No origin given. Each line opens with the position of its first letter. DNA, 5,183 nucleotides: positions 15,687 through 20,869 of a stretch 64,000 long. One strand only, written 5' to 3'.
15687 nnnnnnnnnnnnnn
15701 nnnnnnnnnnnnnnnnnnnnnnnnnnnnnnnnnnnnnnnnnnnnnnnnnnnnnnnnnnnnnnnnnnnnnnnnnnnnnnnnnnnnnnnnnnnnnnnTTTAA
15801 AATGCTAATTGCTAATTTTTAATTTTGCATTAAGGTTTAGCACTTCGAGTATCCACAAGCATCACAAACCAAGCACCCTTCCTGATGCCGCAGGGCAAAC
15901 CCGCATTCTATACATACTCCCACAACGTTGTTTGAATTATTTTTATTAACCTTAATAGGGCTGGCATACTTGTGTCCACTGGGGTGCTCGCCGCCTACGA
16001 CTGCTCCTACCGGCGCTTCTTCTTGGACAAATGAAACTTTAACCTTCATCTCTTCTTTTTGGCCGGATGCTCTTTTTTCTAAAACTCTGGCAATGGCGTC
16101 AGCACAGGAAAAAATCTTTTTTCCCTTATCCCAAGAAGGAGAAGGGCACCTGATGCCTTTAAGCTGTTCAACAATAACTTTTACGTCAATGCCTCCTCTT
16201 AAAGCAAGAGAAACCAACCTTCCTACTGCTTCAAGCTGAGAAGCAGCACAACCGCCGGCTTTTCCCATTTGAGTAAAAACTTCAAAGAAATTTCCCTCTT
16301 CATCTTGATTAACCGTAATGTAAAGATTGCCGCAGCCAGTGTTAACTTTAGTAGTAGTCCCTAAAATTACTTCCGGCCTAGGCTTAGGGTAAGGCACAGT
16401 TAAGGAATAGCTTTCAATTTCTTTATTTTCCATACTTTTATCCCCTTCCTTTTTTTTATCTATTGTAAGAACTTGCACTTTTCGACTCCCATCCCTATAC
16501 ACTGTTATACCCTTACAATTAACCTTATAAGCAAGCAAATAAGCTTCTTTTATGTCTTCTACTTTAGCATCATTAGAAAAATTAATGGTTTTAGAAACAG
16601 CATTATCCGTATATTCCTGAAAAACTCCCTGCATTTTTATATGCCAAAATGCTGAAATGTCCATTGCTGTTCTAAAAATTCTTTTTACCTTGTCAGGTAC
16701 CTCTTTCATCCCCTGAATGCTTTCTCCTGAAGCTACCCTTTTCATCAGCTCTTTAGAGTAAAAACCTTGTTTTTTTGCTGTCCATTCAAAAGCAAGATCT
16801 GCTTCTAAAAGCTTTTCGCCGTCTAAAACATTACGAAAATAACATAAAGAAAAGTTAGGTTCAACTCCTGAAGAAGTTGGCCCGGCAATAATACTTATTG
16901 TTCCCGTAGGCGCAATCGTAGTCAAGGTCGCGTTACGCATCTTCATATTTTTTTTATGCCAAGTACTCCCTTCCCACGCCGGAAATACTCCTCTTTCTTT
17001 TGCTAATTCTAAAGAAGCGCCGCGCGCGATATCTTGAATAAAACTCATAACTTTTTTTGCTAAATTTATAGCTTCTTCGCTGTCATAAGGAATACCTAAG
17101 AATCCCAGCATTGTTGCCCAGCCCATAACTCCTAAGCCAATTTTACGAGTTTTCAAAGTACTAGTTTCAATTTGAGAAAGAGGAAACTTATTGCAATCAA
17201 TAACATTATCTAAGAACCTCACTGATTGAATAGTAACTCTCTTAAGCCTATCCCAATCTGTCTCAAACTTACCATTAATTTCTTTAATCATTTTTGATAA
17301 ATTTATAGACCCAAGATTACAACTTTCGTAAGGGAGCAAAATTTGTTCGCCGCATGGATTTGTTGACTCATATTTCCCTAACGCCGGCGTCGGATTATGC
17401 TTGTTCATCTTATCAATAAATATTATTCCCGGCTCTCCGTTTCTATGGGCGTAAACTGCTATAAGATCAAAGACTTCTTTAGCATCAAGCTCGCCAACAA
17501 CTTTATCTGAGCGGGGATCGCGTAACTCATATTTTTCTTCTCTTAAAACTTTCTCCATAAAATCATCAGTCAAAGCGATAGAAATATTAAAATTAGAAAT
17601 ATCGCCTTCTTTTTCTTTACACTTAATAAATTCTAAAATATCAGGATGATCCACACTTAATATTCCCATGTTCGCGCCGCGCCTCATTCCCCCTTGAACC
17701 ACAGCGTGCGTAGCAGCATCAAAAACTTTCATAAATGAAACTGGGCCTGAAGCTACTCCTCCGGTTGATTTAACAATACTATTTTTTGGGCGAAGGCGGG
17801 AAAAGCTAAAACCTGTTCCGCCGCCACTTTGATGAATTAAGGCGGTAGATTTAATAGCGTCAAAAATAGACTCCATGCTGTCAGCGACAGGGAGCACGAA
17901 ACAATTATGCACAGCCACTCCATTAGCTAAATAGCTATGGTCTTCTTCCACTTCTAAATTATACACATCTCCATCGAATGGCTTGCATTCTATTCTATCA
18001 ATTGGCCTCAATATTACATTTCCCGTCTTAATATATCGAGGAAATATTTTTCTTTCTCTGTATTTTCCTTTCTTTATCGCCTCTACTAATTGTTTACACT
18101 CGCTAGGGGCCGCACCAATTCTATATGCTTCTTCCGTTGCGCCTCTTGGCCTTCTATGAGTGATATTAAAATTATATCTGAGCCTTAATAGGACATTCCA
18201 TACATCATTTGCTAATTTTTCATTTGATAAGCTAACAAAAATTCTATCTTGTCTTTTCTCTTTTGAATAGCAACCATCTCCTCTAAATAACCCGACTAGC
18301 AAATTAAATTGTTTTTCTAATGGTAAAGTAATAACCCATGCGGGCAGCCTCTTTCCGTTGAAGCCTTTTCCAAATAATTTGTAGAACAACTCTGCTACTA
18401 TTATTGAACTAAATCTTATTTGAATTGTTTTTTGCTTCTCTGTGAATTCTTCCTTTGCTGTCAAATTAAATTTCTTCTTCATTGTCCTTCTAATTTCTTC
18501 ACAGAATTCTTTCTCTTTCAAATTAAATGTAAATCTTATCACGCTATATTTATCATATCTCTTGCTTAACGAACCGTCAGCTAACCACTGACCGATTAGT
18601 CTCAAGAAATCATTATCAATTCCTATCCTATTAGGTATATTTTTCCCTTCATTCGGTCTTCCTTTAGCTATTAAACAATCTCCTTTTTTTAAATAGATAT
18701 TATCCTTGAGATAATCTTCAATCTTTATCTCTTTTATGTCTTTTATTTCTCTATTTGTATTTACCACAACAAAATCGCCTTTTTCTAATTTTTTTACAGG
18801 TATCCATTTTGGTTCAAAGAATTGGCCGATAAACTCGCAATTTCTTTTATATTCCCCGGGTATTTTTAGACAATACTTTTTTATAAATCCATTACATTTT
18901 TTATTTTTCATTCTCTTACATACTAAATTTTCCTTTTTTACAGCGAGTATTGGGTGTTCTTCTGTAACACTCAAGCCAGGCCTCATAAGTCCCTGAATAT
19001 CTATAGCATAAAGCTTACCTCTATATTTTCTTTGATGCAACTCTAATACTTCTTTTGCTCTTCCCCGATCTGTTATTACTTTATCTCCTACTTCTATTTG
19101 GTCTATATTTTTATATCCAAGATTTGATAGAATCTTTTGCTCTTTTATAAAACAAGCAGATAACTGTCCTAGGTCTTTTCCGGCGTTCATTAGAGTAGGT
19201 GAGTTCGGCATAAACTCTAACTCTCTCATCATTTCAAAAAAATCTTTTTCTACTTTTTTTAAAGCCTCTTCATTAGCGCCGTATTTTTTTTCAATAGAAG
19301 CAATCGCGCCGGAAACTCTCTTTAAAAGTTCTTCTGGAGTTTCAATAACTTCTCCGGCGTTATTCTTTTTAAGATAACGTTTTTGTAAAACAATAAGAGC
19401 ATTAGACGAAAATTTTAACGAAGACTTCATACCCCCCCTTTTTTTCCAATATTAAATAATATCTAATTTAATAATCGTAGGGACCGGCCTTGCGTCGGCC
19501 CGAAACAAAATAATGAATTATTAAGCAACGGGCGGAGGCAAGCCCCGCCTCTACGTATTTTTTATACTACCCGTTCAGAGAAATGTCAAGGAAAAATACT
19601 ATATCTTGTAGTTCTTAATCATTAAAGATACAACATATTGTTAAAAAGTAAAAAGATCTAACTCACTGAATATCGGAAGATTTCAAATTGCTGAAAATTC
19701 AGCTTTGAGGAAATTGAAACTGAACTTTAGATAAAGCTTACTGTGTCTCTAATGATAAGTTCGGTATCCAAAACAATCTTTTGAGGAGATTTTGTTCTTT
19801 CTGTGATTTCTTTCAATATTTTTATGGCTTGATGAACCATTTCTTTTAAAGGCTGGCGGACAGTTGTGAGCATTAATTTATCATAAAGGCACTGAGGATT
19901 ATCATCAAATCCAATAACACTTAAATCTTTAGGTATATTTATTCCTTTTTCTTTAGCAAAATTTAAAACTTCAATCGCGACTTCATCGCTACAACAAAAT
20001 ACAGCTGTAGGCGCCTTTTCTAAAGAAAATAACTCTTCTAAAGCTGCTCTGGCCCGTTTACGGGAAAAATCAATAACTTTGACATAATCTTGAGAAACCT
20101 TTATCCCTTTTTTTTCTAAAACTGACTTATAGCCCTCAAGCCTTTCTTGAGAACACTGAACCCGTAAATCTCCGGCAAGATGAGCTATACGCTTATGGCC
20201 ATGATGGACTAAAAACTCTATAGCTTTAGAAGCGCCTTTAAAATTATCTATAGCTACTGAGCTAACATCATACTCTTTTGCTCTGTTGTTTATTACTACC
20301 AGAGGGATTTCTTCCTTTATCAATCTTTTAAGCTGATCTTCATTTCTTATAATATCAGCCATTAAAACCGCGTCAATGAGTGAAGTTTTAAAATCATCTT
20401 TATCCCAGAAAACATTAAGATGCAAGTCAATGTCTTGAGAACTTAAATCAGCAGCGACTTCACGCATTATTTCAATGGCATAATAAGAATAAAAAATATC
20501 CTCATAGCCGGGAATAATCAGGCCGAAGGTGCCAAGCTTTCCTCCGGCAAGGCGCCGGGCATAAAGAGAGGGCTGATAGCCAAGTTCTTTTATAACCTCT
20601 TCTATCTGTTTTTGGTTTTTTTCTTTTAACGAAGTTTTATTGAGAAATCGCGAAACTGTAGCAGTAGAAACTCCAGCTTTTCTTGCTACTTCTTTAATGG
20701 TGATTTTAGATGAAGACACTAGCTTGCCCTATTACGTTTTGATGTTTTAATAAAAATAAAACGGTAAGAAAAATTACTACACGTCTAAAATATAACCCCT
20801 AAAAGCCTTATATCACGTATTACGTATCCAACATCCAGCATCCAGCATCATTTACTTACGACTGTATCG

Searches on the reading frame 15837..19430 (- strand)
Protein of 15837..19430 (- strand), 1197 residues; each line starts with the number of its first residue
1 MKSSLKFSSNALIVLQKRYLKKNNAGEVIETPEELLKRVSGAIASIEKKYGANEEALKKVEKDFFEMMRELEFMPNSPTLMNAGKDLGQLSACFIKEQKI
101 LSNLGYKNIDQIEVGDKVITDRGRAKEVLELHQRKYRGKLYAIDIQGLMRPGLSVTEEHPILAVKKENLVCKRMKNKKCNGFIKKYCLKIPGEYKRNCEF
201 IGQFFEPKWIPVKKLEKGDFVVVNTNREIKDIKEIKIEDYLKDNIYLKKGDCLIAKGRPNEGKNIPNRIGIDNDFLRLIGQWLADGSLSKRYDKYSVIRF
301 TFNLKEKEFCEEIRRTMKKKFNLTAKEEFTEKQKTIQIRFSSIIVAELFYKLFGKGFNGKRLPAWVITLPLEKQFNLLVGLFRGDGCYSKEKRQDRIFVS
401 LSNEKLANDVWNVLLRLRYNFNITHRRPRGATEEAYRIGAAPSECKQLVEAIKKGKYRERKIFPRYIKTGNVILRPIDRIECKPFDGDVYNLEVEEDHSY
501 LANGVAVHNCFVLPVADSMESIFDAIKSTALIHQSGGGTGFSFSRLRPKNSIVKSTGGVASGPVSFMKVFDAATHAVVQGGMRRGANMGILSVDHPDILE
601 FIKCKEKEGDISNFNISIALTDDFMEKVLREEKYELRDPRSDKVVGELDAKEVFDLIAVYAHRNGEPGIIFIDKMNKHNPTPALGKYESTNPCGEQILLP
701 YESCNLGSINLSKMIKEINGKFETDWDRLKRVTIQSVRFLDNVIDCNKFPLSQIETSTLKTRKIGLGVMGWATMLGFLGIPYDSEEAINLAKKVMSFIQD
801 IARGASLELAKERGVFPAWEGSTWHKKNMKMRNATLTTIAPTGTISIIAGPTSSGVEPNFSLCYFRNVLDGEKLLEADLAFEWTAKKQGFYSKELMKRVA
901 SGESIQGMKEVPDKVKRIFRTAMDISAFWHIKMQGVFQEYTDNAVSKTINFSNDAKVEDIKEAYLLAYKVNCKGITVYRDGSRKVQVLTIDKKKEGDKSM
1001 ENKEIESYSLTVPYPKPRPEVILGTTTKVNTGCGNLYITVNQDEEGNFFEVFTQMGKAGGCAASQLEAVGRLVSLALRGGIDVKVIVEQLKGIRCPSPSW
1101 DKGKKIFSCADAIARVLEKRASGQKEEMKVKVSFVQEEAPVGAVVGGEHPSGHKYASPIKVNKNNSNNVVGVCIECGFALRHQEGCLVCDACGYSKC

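Call 24: search_protein_families(library=pfam, proteins=[window:15837-19430:-], max_evalue=0.001)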
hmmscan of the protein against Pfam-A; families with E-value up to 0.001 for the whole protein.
window:15837-19430:- (1197 aa): 6 families
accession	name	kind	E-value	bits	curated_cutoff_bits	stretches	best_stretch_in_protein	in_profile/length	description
PF02867.20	Ribonuc_red_lgC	-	8.4e-133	444.2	23.9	1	509-978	2-523/523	Ribonucleotide reductase, barrel domain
PF12637.14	TSCPD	-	1.5e-23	83.4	22.8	1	1027-1119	5-86/88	TSCPD domain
PF00317.26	Ribonuc_red_lgN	-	2.2e-21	76.1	28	1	6-88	2-77/77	Ribonucleotide reductase, all-alpha domain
PF14890.11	Intein_splicing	-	1.7e-10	41.3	35.8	1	125-509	35-155/155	Intein splicing domain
PF14528.11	LAGLIDADG_3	-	3e-10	40.7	22.5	1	373-433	2-62/82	LAGLIDADG-like domain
PF13403.11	Hint_2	-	3.7e-05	24.6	28.4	1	93-138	2-47/147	Hint domain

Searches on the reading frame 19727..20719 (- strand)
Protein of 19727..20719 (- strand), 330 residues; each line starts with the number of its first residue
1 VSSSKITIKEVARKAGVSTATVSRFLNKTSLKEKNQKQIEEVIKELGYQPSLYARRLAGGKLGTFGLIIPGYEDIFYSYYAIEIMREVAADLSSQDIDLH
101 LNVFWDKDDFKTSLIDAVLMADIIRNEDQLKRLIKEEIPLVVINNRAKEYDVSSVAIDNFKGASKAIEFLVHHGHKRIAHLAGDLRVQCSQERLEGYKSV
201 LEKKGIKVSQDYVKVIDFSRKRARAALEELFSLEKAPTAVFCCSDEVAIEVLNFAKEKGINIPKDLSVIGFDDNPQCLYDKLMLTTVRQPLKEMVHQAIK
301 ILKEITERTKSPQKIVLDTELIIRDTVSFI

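Call 24: search_protein_families(library=pfam, proteins=[window:19727-20719:-], max_evalue=0.001)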
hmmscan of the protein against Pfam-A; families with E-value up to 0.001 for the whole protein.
window:19727-20719:- (330 aa): 6 families
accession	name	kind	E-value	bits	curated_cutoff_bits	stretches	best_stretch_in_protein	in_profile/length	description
PF13377.12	Peripla_BP_3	-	2.8e-33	115.8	26.5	1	168-327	2-167/167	Periplasmic binding protein-like domain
PF00532.27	Peripla_BP_1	-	2.5e-19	70.2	22.2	1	110-315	53-271/281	Periplasmic binding proteins and sugar binding domain of LacI family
PF13407.12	Peripla_BP_4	-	7.3e-17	62.2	35.1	1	128-305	71-253/258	Periplasmic binding protein domain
PF00356.27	LacI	-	7.8e-17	61.2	27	1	7-51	1-46/46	Bacterial regulatory proteins, lacI family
PF13443.12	HTH_26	-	0.00032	21.3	22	0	1-29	6-34/63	Cro/C1-type HTH DNA-binding domain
PF01381.28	HTH_3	-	0.0004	20.8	23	0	5-44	9-46/55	Helix-turn-helix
